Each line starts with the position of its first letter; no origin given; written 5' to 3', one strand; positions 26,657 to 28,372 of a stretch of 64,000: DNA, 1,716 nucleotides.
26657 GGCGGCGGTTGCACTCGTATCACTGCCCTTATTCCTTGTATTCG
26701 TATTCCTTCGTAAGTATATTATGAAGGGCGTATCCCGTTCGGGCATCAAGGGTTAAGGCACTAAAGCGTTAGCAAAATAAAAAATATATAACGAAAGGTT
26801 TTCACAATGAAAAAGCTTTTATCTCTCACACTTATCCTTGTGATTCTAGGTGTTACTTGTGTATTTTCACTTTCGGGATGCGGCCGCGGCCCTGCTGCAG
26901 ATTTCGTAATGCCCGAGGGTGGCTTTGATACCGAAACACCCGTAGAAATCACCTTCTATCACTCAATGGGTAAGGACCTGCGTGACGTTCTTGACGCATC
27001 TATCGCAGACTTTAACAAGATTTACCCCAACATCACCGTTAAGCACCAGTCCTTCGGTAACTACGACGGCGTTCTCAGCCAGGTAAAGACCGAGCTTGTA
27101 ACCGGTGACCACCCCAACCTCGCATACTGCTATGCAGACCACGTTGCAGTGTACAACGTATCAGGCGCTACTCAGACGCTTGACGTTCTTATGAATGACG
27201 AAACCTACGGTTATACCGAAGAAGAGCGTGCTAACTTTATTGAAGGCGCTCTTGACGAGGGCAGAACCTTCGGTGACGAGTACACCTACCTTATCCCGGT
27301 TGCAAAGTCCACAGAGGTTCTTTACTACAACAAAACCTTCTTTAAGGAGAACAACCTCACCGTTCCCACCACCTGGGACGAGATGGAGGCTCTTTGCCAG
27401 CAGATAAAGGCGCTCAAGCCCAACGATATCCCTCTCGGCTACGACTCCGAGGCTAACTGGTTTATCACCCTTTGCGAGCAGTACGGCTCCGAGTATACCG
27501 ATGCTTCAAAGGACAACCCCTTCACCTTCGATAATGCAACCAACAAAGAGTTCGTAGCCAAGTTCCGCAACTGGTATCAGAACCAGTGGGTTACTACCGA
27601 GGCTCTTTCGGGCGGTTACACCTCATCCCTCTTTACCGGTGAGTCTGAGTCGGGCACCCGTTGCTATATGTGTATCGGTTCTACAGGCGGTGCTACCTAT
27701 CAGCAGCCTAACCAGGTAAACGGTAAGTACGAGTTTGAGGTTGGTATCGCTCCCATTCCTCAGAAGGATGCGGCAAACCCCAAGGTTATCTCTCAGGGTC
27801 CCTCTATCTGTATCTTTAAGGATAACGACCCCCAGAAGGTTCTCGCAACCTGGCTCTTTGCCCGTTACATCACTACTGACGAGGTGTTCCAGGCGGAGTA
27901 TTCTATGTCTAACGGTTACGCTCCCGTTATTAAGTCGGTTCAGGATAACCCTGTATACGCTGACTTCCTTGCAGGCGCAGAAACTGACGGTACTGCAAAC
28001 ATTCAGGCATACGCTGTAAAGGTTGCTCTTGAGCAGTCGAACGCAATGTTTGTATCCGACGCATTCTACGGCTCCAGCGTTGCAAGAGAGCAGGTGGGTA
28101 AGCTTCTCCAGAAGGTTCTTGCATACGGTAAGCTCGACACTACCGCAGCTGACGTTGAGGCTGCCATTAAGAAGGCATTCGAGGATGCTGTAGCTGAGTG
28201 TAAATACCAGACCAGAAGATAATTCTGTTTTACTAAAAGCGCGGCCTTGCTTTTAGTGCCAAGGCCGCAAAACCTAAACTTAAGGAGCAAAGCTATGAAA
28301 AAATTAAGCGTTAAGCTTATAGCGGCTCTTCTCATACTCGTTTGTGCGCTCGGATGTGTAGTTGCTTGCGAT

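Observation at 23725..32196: CUT1 ABC importer co-oriented with an SNase-OB lipoprotein nuclease and a 794-aa multi-module lipoprotein: candidate surface DNA capture / degradation / import locus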

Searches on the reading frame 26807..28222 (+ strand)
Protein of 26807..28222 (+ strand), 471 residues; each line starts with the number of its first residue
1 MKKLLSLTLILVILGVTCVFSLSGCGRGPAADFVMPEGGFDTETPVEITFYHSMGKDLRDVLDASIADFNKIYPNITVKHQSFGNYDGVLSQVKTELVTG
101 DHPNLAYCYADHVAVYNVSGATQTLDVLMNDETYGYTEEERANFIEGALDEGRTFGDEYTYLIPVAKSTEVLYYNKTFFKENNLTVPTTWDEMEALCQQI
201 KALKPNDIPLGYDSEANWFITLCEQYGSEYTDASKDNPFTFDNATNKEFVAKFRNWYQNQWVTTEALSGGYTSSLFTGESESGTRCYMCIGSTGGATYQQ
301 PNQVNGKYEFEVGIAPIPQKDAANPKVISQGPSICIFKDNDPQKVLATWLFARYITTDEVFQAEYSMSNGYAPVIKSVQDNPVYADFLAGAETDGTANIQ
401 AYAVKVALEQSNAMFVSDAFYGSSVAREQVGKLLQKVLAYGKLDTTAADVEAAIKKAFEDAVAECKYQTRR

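Call 7: search_protein_families(library=pfam, max_evalue=0.01, proteins=[window:26807-28219:+])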
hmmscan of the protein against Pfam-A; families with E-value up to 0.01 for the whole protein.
window:26807-28219:+ (471 aa): 2 families
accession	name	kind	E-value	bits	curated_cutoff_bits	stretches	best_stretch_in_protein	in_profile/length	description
PF13416.11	SBP_bac_8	-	9.2e-37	127.8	27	1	65-385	2-272/279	Bacterial extracellular solute-binding protein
PF01547.30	SBP_bac_1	-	2.2e-25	90.7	26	1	57-359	3-304/307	Bacterial extracellular solute-binding protein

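Call 8: search_protein_families(library=ncbifam, max_evalue=0.01, proteins=[window:26807-28219:+])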
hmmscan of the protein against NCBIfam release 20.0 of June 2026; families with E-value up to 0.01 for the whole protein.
window:26807-28219:+ (471 aa): 5 families
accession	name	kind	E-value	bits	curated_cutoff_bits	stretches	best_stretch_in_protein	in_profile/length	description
NF008211.0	PRK10974.1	equivalog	3.5e-16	58.8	411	1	46-380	27-357/439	sn-glycerol-3-phosphate ABC transporter substrate-binding protein UgpB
TIGR03850.1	bind_CPR_0540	equivalog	2.2e-14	52.9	299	1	66-273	54-269/437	carbohydrate ABC transporter substrate-binding protein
TIGR03851.1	chitin_NgcE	equivalog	1.6e-09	37.2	399.65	1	66-202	60-195/450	N-acetylglucosamine/diacetylchitobiose ABC transporter substrate-binding protein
NF045826.1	lipo_P68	equivalog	1.2e-05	24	200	1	2-177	2-171/669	P68 family surface lipoprotein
NF053763.1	ABCarbgalBndGanS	equivalog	0.0012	17.7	700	1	13-200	7-176/420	galactooligosaccharide ABC transporter substrate-binding protein GanS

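Call 21: search_solved_structures(query=window:26807-28219:+, max_evalue=0.001)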
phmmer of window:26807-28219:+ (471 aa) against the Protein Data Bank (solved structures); distinct sequences matched with E-value up to 0.001: 45.
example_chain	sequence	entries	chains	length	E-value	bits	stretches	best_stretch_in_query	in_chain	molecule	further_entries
7c0x_A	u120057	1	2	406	2.5e-15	59.5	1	57-390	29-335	Sugar ABC transporter, periplasmic sugar-binding protein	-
7c0f_A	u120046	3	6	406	3e-15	59.3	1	57-390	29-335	Sugar ABC transporter, periplasmic sugar-binding protein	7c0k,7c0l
7c0v_A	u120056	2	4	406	6.7e-15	58.1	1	57-390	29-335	Sugar ABC transporter, periplasmic sugar-binding protein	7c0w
7c0t_A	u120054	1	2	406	7.7e-15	57.9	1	57-390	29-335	Sugar ABC transporter, periplasmic sugar-binding protein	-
7c0u_A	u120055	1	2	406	7.8e-15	57.9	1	57-390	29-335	Sugar ABC transporter, periplasmic sugar-binding protein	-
7c0y_A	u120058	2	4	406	7.8e-15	57.9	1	57-390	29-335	Sugar ABC transporter, periplasmic sugar-binding protein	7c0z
7c0o_A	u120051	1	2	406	1.1e-14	57.4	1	57-390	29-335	Sugar ABC transporter, periplasmic sugar-binding protein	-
7c0r_A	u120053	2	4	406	1.4e-14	57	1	57-390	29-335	Sugar ABC transporter, periplasmic sugar-binding protein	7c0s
7c16_A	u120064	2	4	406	1.8e-14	56.7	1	57-390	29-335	Sugar ABC transporter, periplasmic sugar-binding protein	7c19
7c14_A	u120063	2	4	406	1.8e-14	56.7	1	57-390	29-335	Sugar ABC transporter, periplasmic sugar-binding protein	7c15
9lff_A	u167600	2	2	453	4e-11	45.6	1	46-381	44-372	SN-glycerol-3-phophate ABC transporter, periplasmic SN-glycerol-3-phosphate-binding protei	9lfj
4aq4_A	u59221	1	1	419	4.6e-11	45.5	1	47-381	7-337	SN-GLYCEROL-3-PHOSPHATE-BINDING PERIPLASMIC PROTEIN UGPB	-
6x84_A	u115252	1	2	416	5.3e-11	45.2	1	47-381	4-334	sn-glycerol-3-phosphate-binding periplasmic protein UgpB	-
7c1b_A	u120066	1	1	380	1.1e-10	44.3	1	159-390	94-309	Sugar ABC transporter, periplasmic sugar-binding protein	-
2heu_A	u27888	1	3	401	3.2e-09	39.4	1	48-219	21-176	Sugar ABC transporter, sugar-binding protein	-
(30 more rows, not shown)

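Call 36: search_solved_structures(query=window:26807-28219:+, max_evalue=1e-10, show_alignments=3)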
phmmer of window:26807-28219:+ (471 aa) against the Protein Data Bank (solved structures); distinct sequences matched with E-value up to 1e-10: 13.
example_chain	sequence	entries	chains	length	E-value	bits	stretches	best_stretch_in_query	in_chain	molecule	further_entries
7c0x_A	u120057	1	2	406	2.5e-15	59.5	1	57-390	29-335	Sugar ABC transporter, periplasmic sugar-binding protein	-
7c0f_A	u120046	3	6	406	3e-15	59.3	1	57-390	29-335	Sugar ABC transporter, periplasmic sugar-binding protein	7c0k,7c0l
7c0v_A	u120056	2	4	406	6.7e-15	58.1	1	57-390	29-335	Sugar ABC transporter, periplasmic sugar-binding protein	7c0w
7c0t_A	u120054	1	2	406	7.7e-15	57.9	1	57-390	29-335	Sugar ABC transporter, periplasmic sugar-binding protein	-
7c0u_A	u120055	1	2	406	7.8e-15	57.9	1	57-390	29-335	Sugar ABC transporter, periplasmic sugar-binding protein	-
7c0y_A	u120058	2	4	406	7.8e-15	57.9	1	57-390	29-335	Sugar ABC transporter, periplasmic sugar-binding protein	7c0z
7c0o_A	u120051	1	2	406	1.1e-14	57.4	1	57-390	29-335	Sugar ABC transporter, periplasmic sugar-binding protein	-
7c0r_A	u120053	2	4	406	1.4e-14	57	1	57-390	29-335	Sugar ABC transporter, periplasmic sugar-binding protein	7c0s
7c16_A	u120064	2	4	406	1.8e-14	56.7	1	57-390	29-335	Sugar ABC transporter, periplasmic sugar-binding protein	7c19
7c14_A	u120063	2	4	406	1.8e-14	56.7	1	57-390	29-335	Sugar ABC transporter, periplasmic sugar-binding protein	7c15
9lff_A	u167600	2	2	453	4e-11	45.6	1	46-381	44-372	SN-glycerol-3-phophate ABC transporter, periplasmic SN-glycerol-3-phosphate-binding protei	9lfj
4aq4_A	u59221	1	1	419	4.6e-11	45.5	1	47-381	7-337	SN-GLYCEROL-3-PHOSPHATE-BINDING PERIPLASMIC PROTEIN UGPB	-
6x84_A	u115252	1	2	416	5.3e-11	45.2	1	47-381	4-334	sn-glycerol-3-phosphate-binding periplasmic protein UgpB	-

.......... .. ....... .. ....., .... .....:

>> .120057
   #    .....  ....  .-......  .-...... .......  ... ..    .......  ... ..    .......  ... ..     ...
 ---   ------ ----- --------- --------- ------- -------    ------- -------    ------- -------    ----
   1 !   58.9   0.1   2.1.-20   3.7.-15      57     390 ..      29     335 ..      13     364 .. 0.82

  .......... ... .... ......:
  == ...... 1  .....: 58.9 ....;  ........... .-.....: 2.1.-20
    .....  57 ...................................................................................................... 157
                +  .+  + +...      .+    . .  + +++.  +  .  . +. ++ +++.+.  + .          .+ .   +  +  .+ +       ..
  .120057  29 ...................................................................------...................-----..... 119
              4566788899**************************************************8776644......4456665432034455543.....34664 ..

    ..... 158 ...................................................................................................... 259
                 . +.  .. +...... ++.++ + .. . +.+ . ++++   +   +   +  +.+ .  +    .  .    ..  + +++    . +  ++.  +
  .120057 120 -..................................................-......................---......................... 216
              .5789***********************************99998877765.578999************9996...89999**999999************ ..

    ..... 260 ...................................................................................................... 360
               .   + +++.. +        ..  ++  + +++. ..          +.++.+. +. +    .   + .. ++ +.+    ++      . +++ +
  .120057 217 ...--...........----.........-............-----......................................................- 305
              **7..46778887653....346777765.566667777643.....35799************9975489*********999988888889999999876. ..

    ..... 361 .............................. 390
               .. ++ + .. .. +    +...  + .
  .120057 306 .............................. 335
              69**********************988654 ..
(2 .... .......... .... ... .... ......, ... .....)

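Call 98: find_encoding_contigs(protein=window:26807-28222:+, flank=4500, max_places=4)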
Protein window:26807-28222:+ (471 aa): no gene with exactly this product is on record in the collection.
